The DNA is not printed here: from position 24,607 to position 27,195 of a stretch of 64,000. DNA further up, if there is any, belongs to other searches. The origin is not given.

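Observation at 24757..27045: An extracellular NHL propeller plus TPR is fused to a Yip1 membrane domain inside an importer operon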

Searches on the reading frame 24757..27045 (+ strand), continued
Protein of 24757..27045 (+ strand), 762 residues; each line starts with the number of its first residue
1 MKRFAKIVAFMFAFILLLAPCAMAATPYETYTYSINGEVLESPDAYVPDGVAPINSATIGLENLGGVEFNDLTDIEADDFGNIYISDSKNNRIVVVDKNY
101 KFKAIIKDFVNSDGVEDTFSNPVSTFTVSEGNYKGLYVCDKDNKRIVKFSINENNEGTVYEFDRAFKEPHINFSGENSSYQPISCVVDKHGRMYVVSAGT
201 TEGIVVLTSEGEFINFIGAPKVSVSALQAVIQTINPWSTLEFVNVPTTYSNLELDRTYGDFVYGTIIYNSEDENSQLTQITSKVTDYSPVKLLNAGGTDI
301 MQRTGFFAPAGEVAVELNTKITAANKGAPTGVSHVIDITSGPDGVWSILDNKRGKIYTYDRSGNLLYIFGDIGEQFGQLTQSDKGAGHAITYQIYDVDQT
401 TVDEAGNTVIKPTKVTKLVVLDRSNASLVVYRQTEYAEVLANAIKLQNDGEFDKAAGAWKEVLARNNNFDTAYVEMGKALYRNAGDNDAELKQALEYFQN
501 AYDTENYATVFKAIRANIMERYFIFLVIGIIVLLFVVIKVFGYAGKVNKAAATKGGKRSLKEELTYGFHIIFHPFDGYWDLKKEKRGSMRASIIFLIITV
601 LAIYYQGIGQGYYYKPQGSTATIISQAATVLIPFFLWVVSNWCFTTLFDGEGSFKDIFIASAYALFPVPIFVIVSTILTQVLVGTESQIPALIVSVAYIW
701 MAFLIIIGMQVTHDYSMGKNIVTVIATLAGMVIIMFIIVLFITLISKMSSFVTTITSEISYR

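Call 16: find_encoding_contigs(protein=P0120, flank=10000, max_places=2)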
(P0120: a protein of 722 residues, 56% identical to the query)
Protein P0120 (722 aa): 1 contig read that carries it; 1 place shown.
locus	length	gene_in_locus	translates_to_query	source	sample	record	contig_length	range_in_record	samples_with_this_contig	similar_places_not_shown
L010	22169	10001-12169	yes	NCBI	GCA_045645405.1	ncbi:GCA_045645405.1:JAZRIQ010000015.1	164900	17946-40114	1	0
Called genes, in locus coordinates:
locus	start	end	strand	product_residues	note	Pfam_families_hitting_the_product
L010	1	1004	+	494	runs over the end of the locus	PF08903:DUF1846, PF20921:DUF1846_C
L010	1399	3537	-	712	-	PF17191:RecG_wedge, PF00270:DEAD, PF04851:ResIII, PF00271:Helicase_C, PF19833:RecG_dom3_C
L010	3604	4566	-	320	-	PF00370:FGGY_N (faint), PF00480:ROK, PF01869:BcrAD_BadFG (faint)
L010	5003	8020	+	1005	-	PF01547:SBP_bac_1, PF13416:SBP_bac_8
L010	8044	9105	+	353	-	PF00528:BPD_transp_1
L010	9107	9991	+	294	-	PF00528:BPD_transp_1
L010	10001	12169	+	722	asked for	PF07719:TPR_2 (faint), PF04893:Yip1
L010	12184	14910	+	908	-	PF18952:DUF5696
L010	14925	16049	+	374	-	PF00528:BPD_transp_1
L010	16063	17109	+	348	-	PF00528:BPD_transp_1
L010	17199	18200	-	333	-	PF01118:Semialdhyde_dh, PF02774:Semialdhyde_dhC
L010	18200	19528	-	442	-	PF00696:AA_kinase, PF13840:ACT_7 (faint), PF22468:ACT_9, PF01842:ACT (weak)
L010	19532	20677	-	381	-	PF03447:NAD_binding_3, PF00742:Homoserine_dh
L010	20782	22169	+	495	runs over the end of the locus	PF14821:Thr_synth_N, PF00291:PALP, PF24857:THR4_C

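Call 25: predict_structure(alignment_id=A1)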
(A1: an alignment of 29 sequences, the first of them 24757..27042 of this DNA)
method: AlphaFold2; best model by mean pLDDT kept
length: 762 residues; sequences in the alignment: 29
mean_pLDDT: 73.9   pTM: 0.63
mean pLDDT of the five models: 73.9, 72.1, 71.2, 67.8, 67.6
residues with pLDDT >= 90: 94; 70-90: 419; 50-70: 177; < 50: 72
segments of 3 or more residues with pLDDT < 50: 18-41, 220-227, 239-244, 308-312, 314-320, 746-762
pLDDT, mean of each block of 10 residues (from residue 1): 61 55 33 35 73 85 79 90 92 91 89 88 90 91 93 72 89 80 92 90 87 78 45 55 62 87 82 66 64 79 55 48 56 80 85 79 76 72 67 87 79 87 87 85 86 88 76 84 83 83 74 75 75 79 76 70 79 78 77 85 73 58 70 74 66 78 82 72 60 74 72 58 58 56 50 42 29
secondary structure, 60 per line:
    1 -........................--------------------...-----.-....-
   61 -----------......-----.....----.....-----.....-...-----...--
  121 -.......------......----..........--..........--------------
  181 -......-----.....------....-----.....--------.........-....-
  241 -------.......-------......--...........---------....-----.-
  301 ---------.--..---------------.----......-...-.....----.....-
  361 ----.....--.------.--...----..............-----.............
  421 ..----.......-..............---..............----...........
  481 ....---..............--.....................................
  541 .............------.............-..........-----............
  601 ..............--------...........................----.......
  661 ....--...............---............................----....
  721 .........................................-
elements in order (helices of 4 or more, strands of 3 or more residues): H2-25 E46-48 H56-59 E72-77 E83-87 E92-96 E102-106 E108-110 E116-118 E122-128 E135-140 E145-154 E157-166 E182-187 E193-197 E204-207 E213-217 H226-234 H236-239 E248-254 E262-267 H270-280 E290-293 E335-340 E346-350 E355-359 E365-369 E389-402 E408-422 E427-433 H435-448 H452-465 H470-484 H488-501 H504-553 H560-572 H574-583 H589-614 H623-649 H654-664 H667-681 H685-712 H717-761

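Call 27: search_protein_representatives(protein=window:24757-27042:+)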
Query: 762 residues. Proteins with E-value up to 0.001 (for the whole library): 4664; up to 1e-10: 2178; up to 1e-30: 983. The best 150 are listed.
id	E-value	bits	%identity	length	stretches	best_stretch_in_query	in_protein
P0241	4.4e-238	808.5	54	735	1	1-762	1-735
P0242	1.8e-179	614.7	45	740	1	22-762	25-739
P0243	9.8e-172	589.1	45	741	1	3-759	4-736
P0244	1.4e-171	588.7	45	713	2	417-761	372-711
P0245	6.2e-168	576.6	42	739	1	3-762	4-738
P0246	1.7e-167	575.2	43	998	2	64-760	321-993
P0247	1.5e-161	555.5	45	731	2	417-762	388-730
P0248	7.5e-159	546.6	43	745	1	1-760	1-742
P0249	2.6e-152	525.0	41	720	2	416-762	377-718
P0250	1.8e-151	522.2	41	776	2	419-760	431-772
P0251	3.2e-151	521.3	40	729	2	415-762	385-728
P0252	5.1e-151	520.7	41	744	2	416-760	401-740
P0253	8.1e-149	513.4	39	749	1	8-762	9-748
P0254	2.4e-139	482.1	39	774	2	70-761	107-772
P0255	5.0e-138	477.7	40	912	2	117-762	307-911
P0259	2.4e-118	412.7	37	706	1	3-762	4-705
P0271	7.6e-110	384.6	35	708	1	3-762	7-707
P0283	3.1e-105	369.3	39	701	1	1-762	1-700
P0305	6.6e-94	331.9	34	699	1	11-762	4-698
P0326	8.2e-89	315.0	34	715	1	1-762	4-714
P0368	8.2e-80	285.3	31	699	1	15-762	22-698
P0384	8.6e-78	278.6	34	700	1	1-762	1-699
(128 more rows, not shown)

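Call 28: list_cluster_members(proteins=[P0242, P0246, P0253, P0259, P0271, P0283, P0305, P0326, P0368, P0384])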
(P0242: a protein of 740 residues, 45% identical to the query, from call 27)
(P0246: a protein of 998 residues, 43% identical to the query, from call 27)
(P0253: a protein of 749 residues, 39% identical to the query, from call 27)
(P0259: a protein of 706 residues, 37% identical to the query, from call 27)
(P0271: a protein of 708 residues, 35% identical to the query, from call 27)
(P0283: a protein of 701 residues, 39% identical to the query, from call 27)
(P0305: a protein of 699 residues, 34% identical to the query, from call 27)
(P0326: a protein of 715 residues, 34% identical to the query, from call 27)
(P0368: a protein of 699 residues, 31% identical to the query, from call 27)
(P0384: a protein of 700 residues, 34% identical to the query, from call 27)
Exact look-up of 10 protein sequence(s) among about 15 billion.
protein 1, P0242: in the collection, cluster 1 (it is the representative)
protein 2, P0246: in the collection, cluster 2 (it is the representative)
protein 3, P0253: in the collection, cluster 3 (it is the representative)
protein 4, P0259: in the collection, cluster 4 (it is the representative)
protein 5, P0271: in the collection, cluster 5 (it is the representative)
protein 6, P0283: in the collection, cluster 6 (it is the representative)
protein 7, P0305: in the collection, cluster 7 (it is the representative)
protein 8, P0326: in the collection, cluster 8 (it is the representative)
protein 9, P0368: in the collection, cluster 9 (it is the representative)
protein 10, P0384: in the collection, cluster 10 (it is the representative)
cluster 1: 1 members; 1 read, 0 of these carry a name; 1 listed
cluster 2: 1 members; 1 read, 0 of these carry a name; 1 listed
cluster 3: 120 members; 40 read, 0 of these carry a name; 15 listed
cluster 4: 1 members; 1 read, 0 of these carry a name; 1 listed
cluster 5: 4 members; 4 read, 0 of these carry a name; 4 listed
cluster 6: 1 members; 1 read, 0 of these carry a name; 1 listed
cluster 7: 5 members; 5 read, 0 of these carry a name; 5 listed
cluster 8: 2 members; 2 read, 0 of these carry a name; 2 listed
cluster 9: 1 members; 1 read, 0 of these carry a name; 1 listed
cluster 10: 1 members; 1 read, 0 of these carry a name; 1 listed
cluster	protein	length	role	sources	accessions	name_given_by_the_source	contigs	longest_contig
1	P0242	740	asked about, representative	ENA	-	-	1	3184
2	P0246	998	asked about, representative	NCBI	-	-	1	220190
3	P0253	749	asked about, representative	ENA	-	-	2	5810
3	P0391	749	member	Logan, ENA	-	-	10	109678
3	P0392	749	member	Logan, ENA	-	-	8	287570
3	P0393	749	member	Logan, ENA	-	-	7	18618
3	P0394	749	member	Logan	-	-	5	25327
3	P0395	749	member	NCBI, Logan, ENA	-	-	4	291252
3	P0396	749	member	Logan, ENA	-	-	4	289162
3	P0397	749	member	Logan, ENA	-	-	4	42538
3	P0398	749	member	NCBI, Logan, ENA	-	-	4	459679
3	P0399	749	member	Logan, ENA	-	-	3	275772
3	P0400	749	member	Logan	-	-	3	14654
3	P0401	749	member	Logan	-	-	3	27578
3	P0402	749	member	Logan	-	-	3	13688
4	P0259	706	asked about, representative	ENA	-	-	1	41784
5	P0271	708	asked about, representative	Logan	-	-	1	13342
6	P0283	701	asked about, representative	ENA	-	-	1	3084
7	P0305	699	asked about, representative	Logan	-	-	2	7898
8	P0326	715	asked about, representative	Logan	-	-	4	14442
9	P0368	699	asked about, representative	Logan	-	-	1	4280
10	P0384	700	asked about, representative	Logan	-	-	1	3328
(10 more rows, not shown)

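Call 29: fold_search(model_id=the predicted structure, library=pdb)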
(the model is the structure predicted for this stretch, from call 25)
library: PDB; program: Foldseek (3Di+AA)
matches with E <= 10: 969; with E <= 0.001: 93
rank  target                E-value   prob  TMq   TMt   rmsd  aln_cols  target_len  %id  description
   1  6xg7                  7.7e-12  1.00  0.28  0.69   7.3       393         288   14  1.3 A Resolution Structure of the of the NHL Repeat Region of D. melanogaster Thin (released 2020-12-16)
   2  6d69                  3.3e-11  1.00  0.29  0.70   8.1       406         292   14  Crystal Structure of the NHL Repeat Region of D. melanogaster Thin (released 2019-04-24)
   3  8j72_A                4.1e-11  1.00  0.29  0.75   7.3       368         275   15  Crystal structure of mammalian Trim71 in complex with lncRNA Trincr1 (released 2024-03-06)
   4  8j72_B                4.1e-11  1.00  0.28  0.71   7.1       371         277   15  Crystal structure of mammalian Trim71 in complex with lncRNA Trincr1 (released 2024-03-06)
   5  6fq3_A                1.4e-10  1.00  0.28  0.52   8.7       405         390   15  Crystal structure of Danio rerio Lin41 filamin-NHL domains in complex with lin-29A 5'UTR 13mer RNA (released 2018-05-09)
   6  9jur                  1.5e-10  1.00  0.28  0.70   8.3       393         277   15  Crystal Structure of NHL domain of human E3 ubiquitin-protein ligase TRIM71 (released 2025-04-30)
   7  7qrx_A                2.1e-10  1.00  0.28  0.72   7.0       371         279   16  Crystal structure of NHL domain of TRIM71 (released 2022-05-04)
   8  6fpt_B                1.7e-09  1.00  0.27  0.51   9.4       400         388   14  Crystal structure of Danio rerio Lin41 filamin-NHL domains (released 2018-05-09)
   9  7b96_A                1.8e-09  1.00  0.28  0.69   6.7       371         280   15  NHL domain of human TRIM2 (released 2022-01-12)
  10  1q7f_B                2.4e-09  1.00  0.28  0.70   7.8       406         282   14  Brain Tumor NHL domain (released 2003-10-21)
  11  6fpt_A                3.3e-09  1.00  0.27  0.51   9.1       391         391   14  Crystal structure of Danio rerio Lin41 filamin-NHL domains (released 2018-05-09)
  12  7qrv_D                4.7e-09  1.00  0.28  0.70   7.6       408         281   14  Crystal structure of NHL domain of TRIM2 (full C-terminal) (released 2022-05-04)
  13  7qrw                  5.7e-09  1.00  0.28  0.69   6.7       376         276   15  Crystal structure of NHL domain of TRIM3 (released 2022-05-04)
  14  6rek                  6.9e-09  1.00  0.24  0.66   8.7       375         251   15  Crystal structure of Pizza6-SH with Cu2+ (released 2019-07-31)
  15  4zlr_B                1.0e-08  1.00  0.29  0.74   6.5       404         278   13  Structure of the Brat-NHL domain bound to consensus RNA motif (released 2015-11-11)
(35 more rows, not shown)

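Call 32: search_solved_structures(query=A1, max_evalue=1)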
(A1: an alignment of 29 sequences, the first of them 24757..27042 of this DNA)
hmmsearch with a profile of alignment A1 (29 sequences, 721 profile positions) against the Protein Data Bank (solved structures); distinct sequences matched with E-value up to 1: 94 (the best 60 are shown).
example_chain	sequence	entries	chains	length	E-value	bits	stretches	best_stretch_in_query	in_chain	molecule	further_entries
3wwa_A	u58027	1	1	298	1.3e-23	86.3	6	63-94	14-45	Pizza7H protein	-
6qsd_A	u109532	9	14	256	9.1e-23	83.5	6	63-94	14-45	Pizza6S | Pizza6-S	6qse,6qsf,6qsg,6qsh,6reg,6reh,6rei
6f0t_A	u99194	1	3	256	1e-22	83.4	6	63-94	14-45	Pizza6-SFW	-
7zpw_A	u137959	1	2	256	1.2e-21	79.8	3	63-94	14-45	Pizza6-TSK-TSH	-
6rej_A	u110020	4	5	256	2.7e-21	78.7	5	63-93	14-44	Pizza6-SH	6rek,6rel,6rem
6ren_A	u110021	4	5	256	2.8e-21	78.6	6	63-92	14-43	3fPizza6-SH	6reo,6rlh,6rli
7zpz_A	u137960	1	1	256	8.7e-21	77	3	63-94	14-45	Pizza6-TSR-TSH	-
7zqg_A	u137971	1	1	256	1.6e-20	76.1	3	63-94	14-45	Pizza6-KSH-TSH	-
6f0s_A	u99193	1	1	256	1.9e-20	75.9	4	64-94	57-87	Pizza6-SYW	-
3ww9_A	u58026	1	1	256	1.9e-20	75.8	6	63-94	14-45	pizza6 protein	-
7zph_A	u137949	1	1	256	3.5e-20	75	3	63-94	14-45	Pizza6-TNK-RSH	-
7zq2_A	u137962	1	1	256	4.6e-20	74.6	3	63-94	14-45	Pizza6-RSH-TSH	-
7zcj_A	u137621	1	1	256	2.3e-19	72.3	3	63-94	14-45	Pizza6-TNH-TSH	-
6i37_A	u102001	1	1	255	3.9e-18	68.2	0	64-94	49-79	nv1Pizza6-AYW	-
6i38_A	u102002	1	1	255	4e-18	68.2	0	64-94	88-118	nv2Pizza6-AYW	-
1rwi_B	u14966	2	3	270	6.6e-09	37.7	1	64-97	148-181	Serine/threonine-protein kinase pknD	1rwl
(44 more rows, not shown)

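Call 38: search_dna_similar(query=window:24757-27042:+, collection=plasmids, mode=protein, max_evalue=0.001)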
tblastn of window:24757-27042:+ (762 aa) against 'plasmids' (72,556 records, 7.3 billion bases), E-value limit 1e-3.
Records with a match: 3; places in all: 4; records where one place covers at least 80% of the query: 2.
Best place of each record, by identity: <60% 3.
By first word of the organism name: Butyrivibrio 1; Paenibacillus 1; Candidatus 1.
By predicted mobility (MOB-suite, as given by PLSDB): non-mobilizable 3.
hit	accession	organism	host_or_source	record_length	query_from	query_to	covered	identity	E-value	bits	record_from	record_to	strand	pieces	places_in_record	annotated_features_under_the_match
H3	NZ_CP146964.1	Butyrivibrio fibrisolvens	Bovinae,Bovine rumen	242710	22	762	92%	29.8%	5e-64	272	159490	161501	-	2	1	NHL repeat-containing protein | YIP1 family protein | DUF5696 domain-containing protein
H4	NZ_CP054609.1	Paenibacillus cellulosilyticus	cell culture,soil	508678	3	762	100%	25.3%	1e-41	172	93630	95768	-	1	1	YIP1 family protein | DUF5696 domain-containing protein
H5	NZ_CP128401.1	Candidatus Chlorohelix allophototropha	Single colony of Candidatus Chlorohelix ...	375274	59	220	21%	33.1%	6e-6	58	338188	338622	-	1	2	6-bladed beta-propeller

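Call 39: get_annotated_region(hit=H3, flank=10000)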
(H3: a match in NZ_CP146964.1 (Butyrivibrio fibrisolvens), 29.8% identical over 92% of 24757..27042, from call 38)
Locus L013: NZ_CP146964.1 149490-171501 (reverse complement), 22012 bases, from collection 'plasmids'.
description: Butyrivibrio fibrisolvens strain D1 plasmid pNP243, complete sequence
organism: Butyrivibrio fibrisolvens (NCBI taxid 831)
taxonomy: Bacteria; Bacillota; Clostridia; Lachnospirales; Lachnospiraceae; Butyrivibrio; Butyrivibrio fibrisolvens
host: -; source: Bovinae,Bovine rumen; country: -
typing (MOB-suite, as given by PLSDB): non-mobilizable
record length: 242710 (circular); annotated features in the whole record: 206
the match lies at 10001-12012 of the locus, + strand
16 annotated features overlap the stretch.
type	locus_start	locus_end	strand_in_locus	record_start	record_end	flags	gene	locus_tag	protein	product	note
CDS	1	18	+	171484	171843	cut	-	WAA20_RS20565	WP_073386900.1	hypothetical protein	-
CDS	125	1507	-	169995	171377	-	-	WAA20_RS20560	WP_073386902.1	response regulator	GO:0000160 - phosphorelay signal transduction system [Evidence IEA]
CDS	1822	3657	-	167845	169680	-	-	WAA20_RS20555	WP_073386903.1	histidine kinase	GO:0000160 - phosphorelay signal transduction system [Evidence IEA]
CDS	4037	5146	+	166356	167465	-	-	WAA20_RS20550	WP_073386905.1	glycoside hydrolase family 43 protein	-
CDS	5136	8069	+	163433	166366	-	-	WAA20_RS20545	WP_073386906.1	extracellular solute-binding protein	-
CDS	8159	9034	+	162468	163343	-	-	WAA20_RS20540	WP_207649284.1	sugar ABC transporter permease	-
CDS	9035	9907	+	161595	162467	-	-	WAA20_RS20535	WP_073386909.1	carbohydrate ABC transporter permease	GO:0008643 - carbohydrate transport [Evidence IEA]; GO:0055085 - transmembrane transport [Evidence IEA]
CDS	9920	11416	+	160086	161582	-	-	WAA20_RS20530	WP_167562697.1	NHL repeat-containing protein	-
CDS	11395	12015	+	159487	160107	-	-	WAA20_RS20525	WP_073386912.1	YIP1 family protein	-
CDS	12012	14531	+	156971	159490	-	-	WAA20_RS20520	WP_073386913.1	DUF5696 domain-containing protein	-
CDS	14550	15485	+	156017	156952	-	-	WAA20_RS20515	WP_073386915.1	sugar ABC transporter permease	-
CDS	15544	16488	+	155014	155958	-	-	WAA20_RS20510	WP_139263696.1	carbohydrate ABC transporter permease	GO:0008643 - carbohydrate transport [Evidence IEA]; GO:0055085 - transmembrane transport [Evidence IEA]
CDS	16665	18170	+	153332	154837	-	-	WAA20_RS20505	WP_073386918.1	extracellular solute-binding protein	-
CDS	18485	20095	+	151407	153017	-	-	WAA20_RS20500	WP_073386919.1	extracellular solute-binding protein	-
CDS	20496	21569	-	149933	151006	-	-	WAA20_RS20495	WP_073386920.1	J domain-containing protein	-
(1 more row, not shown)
